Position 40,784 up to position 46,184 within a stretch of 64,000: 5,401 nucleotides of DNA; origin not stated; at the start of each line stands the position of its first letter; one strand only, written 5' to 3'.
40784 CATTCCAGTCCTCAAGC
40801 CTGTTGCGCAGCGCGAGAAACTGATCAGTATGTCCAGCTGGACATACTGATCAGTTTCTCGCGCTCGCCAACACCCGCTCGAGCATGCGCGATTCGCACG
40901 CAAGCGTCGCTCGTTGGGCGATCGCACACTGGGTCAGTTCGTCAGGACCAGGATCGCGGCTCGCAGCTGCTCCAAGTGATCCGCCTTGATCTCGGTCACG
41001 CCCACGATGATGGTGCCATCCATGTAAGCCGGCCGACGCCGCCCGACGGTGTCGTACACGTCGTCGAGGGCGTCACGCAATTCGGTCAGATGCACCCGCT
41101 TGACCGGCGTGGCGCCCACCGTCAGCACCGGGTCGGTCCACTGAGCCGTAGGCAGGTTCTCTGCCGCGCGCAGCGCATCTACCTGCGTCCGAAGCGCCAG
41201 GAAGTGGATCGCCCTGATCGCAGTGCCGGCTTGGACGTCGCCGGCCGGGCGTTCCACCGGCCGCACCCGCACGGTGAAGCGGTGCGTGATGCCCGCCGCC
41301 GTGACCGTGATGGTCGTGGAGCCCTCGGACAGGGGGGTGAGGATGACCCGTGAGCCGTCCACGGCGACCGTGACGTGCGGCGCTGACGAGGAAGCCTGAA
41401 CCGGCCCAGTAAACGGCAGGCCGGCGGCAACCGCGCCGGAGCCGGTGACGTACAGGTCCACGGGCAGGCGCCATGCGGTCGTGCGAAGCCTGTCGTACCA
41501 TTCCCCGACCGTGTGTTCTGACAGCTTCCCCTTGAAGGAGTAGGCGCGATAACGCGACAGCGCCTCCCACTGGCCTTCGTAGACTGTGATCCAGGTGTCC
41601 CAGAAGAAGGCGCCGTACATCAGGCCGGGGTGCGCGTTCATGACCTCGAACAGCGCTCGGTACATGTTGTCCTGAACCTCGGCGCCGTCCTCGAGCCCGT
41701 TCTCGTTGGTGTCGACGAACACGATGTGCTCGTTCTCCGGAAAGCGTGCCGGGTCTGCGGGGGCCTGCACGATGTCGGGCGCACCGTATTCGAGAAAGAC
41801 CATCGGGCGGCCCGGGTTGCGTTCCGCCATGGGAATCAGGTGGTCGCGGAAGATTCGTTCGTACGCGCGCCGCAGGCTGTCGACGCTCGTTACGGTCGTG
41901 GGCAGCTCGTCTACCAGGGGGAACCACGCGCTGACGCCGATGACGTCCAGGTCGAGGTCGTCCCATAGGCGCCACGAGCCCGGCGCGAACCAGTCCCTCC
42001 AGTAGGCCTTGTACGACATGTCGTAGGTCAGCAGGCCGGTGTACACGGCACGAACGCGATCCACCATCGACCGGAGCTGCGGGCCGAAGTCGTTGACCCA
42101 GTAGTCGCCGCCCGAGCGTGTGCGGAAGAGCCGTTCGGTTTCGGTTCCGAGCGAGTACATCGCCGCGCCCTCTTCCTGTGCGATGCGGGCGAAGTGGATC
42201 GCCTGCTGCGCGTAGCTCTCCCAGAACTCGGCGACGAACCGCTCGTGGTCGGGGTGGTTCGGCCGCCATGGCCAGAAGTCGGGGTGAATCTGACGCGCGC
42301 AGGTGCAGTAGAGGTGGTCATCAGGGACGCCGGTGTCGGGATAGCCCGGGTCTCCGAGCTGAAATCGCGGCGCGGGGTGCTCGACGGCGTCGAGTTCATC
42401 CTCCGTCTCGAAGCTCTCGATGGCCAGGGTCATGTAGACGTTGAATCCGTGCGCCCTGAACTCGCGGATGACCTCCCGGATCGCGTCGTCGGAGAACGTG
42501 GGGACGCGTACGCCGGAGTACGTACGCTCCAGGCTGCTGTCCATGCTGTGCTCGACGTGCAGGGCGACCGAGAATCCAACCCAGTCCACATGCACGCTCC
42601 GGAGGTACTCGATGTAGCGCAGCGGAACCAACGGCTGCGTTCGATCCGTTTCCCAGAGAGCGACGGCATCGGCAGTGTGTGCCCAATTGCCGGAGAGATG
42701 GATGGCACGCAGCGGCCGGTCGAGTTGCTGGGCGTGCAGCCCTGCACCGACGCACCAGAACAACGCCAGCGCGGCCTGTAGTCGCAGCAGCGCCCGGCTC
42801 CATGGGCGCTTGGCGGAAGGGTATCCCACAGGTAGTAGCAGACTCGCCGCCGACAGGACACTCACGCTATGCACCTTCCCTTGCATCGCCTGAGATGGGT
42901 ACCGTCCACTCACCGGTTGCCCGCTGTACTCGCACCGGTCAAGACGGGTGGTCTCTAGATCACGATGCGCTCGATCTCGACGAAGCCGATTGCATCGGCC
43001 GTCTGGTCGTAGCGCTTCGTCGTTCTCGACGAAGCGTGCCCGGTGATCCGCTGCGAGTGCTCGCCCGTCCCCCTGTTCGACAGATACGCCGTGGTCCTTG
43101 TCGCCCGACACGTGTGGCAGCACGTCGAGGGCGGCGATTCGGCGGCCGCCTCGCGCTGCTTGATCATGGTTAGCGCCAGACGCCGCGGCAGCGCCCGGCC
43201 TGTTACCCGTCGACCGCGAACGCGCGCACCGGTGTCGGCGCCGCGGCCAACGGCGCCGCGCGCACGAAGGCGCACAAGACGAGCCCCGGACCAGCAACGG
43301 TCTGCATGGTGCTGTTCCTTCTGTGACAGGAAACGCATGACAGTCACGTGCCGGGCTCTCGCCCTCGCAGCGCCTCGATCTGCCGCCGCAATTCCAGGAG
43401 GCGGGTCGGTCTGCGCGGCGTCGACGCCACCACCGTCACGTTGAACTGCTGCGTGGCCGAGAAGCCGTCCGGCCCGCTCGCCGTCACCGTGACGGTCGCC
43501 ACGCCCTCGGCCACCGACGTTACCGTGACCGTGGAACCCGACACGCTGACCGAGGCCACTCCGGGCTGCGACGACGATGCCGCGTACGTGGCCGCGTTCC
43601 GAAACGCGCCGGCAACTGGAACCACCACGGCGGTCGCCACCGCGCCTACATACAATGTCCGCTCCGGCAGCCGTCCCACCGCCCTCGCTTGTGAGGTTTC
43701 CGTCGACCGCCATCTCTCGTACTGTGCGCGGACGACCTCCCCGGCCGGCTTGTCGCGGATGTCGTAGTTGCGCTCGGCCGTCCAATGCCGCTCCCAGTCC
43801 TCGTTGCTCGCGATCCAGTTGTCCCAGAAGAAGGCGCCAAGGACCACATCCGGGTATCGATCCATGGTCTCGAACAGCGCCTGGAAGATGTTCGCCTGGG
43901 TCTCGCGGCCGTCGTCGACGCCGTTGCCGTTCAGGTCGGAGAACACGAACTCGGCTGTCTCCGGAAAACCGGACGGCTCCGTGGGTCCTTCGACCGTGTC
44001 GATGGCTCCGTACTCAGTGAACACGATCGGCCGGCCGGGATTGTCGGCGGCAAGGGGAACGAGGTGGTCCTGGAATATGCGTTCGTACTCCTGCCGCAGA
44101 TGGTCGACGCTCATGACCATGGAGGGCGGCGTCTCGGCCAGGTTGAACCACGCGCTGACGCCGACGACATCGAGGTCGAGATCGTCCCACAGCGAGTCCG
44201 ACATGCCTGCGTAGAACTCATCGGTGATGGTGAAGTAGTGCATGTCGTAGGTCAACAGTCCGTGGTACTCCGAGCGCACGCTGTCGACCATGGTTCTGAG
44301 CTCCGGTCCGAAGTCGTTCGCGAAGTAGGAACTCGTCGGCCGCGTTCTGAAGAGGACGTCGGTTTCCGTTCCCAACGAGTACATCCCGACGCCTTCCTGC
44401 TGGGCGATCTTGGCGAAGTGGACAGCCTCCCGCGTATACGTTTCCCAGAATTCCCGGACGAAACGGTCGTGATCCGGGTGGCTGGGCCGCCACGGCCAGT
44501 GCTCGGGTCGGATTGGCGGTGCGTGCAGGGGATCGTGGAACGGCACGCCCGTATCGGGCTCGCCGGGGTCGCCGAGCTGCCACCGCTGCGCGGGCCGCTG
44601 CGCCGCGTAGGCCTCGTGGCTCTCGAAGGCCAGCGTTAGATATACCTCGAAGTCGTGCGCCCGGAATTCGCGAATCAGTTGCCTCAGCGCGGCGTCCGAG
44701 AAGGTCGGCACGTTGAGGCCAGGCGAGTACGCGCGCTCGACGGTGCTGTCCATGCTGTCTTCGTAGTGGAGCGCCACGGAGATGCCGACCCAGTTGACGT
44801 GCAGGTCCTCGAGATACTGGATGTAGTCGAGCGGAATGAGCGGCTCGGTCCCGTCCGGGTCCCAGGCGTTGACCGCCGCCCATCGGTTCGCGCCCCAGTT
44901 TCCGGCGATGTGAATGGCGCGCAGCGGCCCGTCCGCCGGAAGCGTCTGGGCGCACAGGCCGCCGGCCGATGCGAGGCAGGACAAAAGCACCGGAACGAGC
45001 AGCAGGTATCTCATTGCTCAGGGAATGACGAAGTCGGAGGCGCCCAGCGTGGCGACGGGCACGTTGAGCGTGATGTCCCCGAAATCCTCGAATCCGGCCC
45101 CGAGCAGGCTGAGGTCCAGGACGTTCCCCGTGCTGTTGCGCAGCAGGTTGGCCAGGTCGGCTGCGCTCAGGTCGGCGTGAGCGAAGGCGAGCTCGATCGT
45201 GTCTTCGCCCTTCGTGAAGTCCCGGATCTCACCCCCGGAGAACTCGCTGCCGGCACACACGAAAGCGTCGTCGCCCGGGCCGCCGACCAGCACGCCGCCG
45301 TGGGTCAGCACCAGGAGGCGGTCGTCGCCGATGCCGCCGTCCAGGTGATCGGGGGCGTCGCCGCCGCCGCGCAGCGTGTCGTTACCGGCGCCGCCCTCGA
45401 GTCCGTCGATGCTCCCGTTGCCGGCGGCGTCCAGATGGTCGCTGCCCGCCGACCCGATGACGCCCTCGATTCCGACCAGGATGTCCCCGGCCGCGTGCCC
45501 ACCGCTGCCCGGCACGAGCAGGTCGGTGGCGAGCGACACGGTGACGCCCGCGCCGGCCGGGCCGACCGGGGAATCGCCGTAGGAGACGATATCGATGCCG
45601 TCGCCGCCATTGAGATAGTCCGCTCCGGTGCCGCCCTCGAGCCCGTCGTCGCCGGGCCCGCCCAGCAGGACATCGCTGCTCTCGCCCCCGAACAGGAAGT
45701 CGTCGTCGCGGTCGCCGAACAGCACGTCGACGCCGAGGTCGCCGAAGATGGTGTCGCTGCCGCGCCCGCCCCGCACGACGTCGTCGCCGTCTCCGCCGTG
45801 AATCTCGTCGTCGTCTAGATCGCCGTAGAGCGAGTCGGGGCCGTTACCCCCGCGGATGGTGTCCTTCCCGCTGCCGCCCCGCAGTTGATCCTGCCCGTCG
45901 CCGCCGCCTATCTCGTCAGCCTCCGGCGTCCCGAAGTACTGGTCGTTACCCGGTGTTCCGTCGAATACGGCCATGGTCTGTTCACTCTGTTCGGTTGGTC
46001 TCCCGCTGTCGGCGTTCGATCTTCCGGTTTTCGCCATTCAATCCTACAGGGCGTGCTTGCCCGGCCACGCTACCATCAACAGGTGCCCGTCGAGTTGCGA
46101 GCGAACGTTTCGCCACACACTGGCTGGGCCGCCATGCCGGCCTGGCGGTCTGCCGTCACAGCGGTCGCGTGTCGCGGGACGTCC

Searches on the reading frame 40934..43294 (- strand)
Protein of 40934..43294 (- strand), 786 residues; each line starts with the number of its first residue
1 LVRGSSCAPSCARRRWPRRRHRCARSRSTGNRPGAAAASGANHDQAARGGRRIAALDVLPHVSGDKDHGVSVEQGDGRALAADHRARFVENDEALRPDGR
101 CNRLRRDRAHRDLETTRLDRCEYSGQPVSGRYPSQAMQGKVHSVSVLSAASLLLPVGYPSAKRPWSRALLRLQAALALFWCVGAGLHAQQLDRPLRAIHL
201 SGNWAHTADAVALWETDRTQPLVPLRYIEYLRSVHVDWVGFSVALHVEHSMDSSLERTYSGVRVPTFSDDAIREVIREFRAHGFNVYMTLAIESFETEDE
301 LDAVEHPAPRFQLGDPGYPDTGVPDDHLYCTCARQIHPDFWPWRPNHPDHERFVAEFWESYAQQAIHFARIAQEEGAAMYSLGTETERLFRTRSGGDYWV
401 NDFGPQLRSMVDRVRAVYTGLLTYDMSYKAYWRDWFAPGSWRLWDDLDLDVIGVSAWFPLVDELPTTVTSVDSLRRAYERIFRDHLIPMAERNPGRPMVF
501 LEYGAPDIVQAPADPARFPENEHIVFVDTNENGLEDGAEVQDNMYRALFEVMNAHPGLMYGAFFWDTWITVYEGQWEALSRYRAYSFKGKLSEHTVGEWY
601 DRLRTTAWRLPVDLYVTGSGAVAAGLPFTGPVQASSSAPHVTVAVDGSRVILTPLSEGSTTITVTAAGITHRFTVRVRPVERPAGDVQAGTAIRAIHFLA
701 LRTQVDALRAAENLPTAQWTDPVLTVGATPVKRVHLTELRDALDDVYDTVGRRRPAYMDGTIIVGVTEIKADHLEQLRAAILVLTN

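Call 100: search_protein_families(library=pfam, proteins=[window:40934-43294:-], max_evalue=0.0001)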
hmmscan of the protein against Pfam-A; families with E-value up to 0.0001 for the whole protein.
window:40934-43294:- (786 aa): 2 families
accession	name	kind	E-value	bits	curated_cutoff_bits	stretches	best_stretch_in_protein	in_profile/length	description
PF22612.2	GH113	-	4e-17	62.9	27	1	353-589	104-288/289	Glycoside Hydrolase Family 113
PF13547.12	GTA_TIM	-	6.3e-05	22.9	27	0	361-463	3-113/299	GTA TIM-barrel-like domain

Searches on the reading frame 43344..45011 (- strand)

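Call 100: search_protein_families(library=pfam, proteins=[window:43344-45011:-], max_evalue=0.0001)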
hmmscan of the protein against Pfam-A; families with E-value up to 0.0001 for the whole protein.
window:43344-45011:- (555 aa): 1 family
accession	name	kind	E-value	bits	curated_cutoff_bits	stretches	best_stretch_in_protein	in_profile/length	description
PF22612.2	GH113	-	3.2e-15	56.7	27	1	186-421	106-289/289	Glycoside Hydrolase Family 113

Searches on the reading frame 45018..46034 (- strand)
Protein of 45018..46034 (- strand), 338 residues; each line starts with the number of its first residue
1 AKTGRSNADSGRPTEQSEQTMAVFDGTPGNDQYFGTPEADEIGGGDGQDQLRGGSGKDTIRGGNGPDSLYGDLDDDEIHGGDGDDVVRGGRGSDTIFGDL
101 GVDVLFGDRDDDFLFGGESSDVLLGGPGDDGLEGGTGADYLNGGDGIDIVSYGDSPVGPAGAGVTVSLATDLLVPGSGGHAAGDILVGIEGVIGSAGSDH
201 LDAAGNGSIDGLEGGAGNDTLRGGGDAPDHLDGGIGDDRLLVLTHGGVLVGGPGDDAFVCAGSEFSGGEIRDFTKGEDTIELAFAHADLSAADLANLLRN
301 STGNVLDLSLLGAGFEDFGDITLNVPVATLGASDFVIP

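Call 100: search_protein_families(library=pfam, proteins=[window:45018-46034:-], max_evalue=0.0001)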
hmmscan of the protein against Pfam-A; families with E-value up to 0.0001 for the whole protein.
window:45018-46034:- (338 aa): 1 family
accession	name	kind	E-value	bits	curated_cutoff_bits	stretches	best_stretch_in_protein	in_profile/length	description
PF00353.25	HemolysinCabind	-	2.2e-30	104.6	23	6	53-87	2-36/36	RTX calcium-binding nonapeptide repeat (4 copies)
